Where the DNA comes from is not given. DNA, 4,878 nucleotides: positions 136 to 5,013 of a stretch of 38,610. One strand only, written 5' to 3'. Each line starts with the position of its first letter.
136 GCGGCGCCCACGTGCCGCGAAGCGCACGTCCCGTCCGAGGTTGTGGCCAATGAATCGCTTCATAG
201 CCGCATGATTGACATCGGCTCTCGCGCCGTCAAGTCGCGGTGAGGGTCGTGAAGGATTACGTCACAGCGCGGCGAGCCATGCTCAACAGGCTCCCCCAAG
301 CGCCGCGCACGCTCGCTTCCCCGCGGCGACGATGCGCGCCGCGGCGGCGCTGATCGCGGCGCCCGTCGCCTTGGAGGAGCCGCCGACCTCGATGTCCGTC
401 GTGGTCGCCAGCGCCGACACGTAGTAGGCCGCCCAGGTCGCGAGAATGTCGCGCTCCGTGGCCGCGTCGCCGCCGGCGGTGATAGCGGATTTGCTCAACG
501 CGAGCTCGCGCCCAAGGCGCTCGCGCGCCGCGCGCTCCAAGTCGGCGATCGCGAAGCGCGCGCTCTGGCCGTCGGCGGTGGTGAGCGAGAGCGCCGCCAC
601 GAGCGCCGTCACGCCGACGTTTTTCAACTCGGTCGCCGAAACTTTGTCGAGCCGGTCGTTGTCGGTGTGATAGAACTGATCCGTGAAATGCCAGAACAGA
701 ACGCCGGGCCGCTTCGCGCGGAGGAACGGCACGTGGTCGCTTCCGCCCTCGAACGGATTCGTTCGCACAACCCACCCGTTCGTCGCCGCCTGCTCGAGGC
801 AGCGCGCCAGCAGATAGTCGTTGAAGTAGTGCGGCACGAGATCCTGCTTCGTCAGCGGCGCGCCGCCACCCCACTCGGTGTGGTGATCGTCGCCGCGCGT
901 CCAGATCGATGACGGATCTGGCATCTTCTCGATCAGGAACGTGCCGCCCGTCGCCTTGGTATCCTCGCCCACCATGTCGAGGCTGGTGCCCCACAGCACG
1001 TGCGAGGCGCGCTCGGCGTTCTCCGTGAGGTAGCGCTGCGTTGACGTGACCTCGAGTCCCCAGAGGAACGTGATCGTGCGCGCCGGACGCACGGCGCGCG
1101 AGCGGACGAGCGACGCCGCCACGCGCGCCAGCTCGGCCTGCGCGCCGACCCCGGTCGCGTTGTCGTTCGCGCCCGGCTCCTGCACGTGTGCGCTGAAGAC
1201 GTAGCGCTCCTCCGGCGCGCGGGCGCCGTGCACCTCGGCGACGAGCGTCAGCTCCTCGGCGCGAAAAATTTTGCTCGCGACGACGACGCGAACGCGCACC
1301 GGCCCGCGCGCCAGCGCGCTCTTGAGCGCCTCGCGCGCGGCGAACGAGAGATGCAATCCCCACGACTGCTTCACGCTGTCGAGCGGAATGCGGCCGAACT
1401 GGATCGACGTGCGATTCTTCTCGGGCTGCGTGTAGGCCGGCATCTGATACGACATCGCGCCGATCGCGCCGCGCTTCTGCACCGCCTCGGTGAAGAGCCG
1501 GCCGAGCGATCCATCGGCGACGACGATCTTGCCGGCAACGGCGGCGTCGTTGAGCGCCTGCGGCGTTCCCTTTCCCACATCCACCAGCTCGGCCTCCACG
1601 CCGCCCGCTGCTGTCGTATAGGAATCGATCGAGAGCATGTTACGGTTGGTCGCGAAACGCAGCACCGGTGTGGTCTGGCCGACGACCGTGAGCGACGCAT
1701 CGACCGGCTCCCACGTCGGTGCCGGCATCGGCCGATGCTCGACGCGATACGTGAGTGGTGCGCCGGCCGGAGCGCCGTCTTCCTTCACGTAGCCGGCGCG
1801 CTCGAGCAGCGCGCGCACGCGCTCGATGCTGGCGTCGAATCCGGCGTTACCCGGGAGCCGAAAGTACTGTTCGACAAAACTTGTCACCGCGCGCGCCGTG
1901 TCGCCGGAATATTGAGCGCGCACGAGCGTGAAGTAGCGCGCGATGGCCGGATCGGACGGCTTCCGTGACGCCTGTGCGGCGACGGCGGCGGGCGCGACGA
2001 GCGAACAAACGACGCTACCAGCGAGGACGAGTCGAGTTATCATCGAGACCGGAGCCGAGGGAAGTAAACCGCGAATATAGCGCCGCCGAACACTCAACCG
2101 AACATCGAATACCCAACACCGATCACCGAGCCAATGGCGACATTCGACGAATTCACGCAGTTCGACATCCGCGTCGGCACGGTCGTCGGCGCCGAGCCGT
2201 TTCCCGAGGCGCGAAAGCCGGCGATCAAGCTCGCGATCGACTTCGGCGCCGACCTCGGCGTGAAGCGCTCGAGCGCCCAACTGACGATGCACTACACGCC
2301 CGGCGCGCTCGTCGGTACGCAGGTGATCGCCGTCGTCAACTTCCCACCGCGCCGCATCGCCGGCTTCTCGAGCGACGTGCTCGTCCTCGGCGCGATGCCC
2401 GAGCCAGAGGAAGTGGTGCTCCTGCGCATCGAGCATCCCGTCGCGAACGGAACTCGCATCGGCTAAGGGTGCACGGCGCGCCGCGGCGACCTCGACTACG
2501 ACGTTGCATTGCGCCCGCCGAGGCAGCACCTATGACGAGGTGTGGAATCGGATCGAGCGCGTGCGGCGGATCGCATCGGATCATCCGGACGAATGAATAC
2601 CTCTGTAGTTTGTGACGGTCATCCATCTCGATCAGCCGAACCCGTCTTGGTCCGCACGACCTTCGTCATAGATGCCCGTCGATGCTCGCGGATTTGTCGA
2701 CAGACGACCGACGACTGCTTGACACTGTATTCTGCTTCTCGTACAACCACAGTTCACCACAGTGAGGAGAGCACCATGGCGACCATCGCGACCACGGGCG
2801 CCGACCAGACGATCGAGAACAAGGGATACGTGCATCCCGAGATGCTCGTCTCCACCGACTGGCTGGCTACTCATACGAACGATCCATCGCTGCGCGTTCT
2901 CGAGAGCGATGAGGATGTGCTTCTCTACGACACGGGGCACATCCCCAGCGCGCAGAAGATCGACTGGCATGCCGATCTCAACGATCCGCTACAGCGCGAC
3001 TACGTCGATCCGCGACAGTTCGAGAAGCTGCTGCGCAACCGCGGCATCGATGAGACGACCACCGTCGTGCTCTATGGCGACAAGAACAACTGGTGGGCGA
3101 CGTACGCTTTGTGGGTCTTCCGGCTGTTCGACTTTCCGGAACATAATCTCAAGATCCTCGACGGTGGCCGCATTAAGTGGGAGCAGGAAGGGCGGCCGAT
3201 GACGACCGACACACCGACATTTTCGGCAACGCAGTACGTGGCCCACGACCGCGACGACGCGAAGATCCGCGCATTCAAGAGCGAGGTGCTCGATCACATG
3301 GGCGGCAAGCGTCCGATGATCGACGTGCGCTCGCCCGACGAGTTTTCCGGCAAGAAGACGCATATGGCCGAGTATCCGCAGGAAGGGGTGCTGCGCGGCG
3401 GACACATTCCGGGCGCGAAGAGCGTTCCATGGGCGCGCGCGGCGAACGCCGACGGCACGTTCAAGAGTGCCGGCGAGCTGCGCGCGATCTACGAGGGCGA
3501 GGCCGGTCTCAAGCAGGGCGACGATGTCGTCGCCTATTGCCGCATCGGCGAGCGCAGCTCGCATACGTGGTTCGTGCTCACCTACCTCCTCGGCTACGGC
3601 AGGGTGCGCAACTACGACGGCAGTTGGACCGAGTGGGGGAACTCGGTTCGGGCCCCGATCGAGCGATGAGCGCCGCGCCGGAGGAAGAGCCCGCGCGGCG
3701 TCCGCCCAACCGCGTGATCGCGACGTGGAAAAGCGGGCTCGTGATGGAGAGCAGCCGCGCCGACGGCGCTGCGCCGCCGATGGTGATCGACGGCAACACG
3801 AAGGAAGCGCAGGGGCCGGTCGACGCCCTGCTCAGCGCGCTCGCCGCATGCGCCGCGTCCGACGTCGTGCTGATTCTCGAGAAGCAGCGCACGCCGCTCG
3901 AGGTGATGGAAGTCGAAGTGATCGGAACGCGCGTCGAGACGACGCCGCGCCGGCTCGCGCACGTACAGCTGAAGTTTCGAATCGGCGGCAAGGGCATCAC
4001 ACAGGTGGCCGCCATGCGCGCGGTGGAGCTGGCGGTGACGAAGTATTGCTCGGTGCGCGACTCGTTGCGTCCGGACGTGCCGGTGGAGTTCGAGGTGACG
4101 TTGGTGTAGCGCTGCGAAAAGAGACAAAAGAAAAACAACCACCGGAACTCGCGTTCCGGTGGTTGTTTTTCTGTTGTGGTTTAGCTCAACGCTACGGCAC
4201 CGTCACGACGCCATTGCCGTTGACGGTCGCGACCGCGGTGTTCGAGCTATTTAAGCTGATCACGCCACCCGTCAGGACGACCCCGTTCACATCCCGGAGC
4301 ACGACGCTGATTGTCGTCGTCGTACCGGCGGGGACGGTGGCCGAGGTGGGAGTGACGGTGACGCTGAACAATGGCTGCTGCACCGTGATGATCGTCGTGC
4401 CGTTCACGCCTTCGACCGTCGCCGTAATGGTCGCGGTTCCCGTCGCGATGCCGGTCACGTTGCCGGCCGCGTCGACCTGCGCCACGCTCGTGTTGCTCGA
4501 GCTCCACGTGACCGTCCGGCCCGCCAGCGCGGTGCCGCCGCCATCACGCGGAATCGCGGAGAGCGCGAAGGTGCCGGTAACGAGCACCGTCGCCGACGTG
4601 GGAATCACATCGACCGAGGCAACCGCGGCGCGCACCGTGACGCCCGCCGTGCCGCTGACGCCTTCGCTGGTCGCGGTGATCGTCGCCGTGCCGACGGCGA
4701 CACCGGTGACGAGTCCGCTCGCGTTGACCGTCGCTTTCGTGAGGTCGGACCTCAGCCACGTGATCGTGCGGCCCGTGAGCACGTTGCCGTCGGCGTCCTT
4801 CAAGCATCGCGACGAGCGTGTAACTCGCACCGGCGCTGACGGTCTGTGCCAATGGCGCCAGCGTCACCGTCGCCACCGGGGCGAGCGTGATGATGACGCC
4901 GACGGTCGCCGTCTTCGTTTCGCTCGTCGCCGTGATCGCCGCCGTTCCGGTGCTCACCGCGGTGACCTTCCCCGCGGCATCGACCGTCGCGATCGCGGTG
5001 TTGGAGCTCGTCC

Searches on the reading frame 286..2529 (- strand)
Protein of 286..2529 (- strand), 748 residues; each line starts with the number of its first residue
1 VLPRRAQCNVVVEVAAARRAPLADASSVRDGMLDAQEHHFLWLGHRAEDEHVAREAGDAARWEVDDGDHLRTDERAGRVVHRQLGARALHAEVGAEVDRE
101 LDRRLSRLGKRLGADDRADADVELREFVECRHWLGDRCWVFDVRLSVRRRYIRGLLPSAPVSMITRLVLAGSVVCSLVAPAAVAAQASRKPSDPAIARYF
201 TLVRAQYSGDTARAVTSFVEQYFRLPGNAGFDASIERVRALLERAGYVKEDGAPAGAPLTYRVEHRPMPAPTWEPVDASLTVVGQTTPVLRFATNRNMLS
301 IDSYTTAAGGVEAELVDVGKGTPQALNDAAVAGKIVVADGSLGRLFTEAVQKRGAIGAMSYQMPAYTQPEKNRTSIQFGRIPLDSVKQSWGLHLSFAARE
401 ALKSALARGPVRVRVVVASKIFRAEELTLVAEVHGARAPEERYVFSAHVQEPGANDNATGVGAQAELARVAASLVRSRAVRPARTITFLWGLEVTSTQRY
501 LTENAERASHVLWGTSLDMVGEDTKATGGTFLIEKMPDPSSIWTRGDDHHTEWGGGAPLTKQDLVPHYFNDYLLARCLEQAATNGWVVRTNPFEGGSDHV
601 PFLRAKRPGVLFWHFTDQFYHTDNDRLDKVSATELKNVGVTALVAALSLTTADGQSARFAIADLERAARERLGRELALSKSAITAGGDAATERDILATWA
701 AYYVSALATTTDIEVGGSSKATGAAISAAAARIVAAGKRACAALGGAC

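Call 62: search_protein_families(library=pfam, proteins=[window:286-2529:-], max_evalue=0.0001)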
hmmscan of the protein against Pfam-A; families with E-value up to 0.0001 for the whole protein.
window:286-2529:- (748 aa): 1 family
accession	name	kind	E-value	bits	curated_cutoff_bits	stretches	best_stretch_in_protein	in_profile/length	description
PF04389.22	Peptidase_M28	-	5e-13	49.7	21.3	2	430-490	3-62/193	Peptidase family M28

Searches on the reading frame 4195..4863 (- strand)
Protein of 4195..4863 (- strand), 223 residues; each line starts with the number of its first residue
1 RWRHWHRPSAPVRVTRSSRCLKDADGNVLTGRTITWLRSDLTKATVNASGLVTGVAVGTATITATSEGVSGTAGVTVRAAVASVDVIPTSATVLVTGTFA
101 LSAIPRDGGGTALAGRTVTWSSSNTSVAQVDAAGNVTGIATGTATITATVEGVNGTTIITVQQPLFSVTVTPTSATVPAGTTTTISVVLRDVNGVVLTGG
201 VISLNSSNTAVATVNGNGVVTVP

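Call 63: search_protein_families(library=pfam, proteins=[window:4195-4863:-], max_evalue=0.0001)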
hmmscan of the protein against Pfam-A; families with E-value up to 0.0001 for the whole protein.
window:4195-4863:- (223 aa): 2 families
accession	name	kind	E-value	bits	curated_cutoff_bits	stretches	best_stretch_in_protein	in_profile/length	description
PF02368.24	Big_2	-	5.5e-25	87.6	22.8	2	80-161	1-79/79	Bacterial Ig-like domain (group 2)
PF02369.22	Big_1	-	4e-07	30.5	34.9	0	98-151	18-69/93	Bacterial Ig-like domain (group 1)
